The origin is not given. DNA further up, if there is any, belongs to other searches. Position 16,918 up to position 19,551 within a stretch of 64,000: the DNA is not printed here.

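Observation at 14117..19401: Kelch–HEAT–Kelch lipoprotein triad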

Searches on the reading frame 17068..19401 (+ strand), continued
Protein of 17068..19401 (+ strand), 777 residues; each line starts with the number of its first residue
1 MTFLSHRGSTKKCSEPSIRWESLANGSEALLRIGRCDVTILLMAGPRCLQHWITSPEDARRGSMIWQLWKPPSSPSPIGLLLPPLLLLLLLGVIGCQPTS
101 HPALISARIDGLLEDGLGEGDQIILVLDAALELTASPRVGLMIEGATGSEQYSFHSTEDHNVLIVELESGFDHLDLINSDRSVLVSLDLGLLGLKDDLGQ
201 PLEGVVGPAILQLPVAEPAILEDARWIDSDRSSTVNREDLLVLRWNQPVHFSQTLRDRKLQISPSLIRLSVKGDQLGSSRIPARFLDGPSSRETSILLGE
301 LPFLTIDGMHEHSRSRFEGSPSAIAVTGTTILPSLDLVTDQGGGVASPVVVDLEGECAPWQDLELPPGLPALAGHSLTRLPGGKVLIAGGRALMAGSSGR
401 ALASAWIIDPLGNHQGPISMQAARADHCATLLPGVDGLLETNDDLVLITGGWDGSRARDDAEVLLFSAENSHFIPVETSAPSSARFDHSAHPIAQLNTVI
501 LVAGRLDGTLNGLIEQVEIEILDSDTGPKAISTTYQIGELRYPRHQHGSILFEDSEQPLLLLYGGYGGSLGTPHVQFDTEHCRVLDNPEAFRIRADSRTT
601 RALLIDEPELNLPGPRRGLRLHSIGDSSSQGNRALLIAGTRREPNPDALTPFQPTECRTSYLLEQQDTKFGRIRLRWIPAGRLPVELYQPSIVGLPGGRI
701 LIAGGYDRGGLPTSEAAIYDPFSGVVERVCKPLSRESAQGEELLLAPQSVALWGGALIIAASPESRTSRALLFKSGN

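Call 86: find_encoding_contigs(protein=P0233, flank=10000, max_places=2)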
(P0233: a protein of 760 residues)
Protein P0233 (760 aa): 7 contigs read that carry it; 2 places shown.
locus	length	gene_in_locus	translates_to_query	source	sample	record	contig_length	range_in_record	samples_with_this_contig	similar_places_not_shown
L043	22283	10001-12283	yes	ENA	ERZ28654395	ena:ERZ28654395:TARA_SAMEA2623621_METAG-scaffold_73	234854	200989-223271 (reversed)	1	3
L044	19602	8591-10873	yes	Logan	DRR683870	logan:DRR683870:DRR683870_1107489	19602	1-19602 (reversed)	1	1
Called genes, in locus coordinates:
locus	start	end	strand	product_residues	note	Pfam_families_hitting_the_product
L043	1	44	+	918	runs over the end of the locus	PF03958:Secretin_N, PF00263:Secretin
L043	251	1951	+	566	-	PF05157:MshEN, PF00437:T2SSE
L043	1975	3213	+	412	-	PF28597:T2SSF_N, PF00482:T2SSF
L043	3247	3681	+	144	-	PF07963:N_methyl (weak), PF08334:T2SSG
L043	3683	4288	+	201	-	-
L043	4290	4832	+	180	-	PF07963:N_methyl (weak)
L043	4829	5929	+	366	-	PF07963:N_methyl (faint)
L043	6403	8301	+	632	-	PF01344:Kelch_1 (faint)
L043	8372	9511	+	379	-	PF03130:HEAT_PBS (faint), PF13646:HEAT_2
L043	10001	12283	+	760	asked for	PF24681:Kelch_KLHDC2_KLHL20_DRC7 (faint)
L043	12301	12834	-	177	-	-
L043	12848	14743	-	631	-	PF11104:PilM_2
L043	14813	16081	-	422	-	-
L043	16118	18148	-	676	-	-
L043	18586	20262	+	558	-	PF00890:FAD_binding_2, PF01266:DAO (weak), PF07992:Pyr_redox_2 (faint), PF02910:Succ_DH_flav_C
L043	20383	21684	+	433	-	PF13167:GTP-bdg_N, PF16360:GTP-bdg_M, PF03193:RsgA_GTPase (faint), PF00009:GTP_EFTU (faint), PF01926:MMR_HSR1, PF02421:FeoB_N, PF19275:HflX_C (weak)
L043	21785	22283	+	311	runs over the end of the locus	PF00226:DnaJ, PF01556:DnaJ_C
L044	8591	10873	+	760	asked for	PF24681:Kelch_KLHDC2_KLHL20_DRC7 (faint)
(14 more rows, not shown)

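Call 99: find_encoding_contigs(protein=P0280, flank=10000, max_places=3)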
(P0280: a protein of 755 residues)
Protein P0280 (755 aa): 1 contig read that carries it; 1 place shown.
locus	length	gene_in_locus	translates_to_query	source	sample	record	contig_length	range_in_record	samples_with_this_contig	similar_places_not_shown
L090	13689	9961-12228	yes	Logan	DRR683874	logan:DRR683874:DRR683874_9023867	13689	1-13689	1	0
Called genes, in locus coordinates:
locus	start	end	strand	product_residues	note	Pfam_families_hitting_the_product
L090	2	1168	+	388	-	?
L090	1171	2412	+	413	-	PF28597:T2SSF_N, PF00482:T2SSF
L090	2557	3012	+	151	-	PF07963:N_methyl (weak), PF08334:T2SSG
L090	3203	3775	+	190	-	PF07963:N_methyl (weak)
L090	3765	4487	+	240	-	PF07963:N_methyl (weak)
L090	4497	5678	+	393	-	PF07963:N_methyl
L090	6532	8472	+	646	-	PF13415:Beta-prop_FBX42 (faint), PF01344:Kelch_1 (faint), PF07646:Kelch_2 (faint)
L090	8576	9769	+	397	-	PF13646:HEAT_2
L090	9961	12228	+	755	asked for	PF13415:Beta-prop_FBX42 (faint), PF24681:Kelch_KLHDC2_KLHL20_DRC7 (faint)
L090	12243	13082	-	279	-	-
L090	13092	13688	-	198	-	?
